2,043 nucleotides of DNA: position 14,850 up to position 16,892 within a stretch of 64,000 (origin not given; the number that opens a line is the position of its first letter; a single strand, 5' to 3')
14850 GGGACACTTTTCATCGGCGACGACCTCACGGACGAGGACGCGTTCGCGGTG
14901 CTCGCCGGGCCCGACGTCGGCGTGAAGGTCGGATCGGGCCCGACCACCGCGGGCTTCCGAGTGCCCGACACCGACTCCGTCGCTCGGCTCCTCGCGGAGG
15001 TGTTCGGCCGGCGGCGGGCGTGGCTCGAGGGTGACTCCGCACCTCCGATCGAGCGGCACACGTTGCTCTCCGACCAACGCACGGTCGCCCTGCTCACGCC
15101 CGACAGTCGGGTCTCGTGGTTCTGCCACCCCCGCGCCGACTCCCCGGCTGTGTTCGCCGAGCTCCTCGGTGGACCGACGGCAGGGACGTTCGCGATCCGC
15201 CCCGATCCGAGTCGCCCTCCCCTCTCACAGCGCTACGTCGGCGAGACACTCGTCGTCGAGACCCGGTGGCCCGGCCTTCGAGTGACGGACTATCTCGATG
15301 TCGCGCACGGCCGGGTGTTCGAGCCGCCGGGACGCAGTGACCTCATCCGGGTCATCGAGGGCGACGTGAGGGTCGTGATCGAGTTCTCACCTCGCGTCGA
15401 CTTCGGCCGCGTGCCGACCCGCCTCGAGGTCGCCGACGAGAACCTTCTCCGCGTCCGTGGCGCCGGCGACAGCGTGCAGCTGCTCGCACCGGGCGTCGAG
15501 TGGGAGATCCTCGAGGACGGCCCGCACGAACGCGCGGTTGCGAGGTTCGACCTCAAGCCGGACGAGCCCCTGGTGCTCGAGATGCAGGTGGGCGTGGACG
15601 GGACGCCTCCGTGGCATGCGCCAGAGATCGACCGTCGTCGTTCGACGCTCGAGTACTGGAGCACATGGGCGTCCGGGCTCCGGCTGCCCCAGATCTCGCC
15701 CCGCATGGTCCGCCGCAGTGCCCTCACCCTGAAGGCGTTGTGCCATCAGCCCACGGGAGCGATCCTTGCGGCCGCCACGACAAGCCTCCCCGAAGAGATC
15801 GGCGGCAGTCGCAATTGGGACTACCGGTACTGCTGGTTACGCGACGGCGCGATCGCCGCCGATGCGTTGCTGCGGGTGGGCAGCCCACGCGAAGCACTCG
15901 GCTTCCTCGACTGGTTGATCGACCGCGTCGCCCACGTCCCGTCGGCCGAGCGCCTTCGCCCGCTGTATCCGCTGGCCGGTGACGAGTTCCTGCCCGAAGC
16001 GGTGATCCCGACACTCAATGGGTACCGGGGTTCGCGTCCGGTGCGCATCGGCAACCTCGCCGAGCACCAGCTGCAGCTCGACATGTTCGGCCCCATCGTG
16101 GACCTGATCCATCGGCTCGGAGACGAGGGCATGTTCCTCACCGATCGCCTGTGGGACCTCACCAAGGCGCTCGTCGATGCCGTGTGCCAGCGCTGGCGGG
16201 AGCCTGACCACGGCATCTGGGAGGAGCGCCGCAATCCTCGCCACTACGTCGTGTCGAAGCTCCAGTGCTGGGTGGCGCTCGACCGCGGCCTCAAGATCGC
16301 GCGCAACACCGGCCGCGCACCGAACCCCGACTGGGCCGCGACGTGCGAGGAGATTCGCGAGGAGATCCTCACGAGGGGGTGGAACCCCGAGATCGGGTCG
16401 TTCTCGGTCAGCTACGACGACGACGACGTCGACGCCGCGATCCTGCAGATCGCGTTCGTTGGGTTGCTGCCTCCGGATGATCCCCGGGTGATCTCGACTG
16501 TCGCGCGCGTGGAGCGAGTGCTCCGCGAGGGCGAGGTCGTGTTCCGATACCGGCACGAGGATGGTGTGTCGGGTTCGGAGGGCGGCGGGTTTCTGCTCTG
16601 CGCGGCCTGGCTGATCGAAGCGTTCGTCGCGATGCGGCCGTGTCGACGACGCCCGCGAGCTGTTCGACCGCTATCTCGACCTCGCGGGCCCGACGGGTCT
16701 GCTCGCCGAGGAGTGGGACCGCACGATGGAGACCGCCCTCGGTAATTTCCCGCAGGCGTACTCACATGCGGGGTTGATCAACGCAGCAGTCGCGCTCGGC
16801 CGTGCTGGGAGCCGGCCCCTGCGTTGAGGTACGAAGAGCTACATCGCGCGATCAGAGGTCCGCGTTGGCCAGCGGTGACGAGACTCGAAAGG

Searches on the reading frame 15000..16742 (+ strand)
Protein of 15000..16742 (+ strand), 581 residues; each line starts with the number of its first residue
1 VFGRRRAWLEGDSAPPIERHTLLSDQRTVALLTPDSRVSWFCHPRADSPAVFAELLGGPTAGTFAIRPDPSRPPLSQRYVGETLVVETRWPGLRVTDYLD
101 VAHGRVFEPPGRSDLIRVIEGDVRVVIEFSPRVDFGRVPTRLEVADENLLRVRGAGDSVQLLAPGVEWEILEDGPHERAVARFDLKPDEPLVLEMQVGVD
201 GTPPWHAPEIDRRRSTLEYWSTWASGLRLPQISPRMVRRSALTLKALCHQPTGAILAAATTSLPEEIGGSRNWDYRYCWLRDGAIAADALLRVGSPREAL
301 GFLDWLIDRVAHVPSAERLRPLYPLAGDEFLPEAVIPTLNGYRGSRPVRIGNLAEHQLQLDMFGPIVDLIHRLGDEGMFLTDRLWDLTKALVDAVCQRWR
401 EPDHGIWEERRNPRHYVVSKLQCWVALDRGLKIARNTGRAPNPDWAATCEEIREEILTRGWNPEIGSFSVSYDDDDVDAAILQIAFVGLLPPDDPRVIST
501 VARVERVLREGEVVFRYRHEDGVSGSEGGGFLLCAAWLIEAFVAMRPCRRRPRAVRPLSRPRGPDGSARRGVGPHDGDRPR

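Call 67: search_protein_families(library=padloc, alignment_id=A5, max_evalue=0.00001)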
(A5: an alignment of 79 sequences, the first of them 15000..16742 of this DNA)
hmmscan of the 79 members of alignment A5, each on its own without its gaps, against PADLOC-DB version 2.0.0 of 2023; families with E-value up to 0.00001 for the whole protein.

A. member 1, window:15000-16742:+ (581 aa): 0 families

B. families by the number of members that match (of 79 scanned): 10 families
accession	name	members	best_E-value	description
PDLC04134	mad2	3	1.7e-16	mads_2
PDLC04135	mad3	2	2.9e-24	mads_3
PDLC02016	SAVED_CHAT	1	2.8e-14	-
PDLC01054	C3a55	1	7e-09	ABC permease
PDLC04140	mad8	1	9.5e-09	mads_8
PDLC00731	Effector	1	2e-08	TIR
PDLC02371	PycTIR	1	2.7e-08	-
PDLC02980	AriA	1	1.4e-06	-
PDLC02914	ATPase-Toprim_I-B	1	5.6e-06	-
PDLC04056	PD-T4-6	1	6.3e-06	-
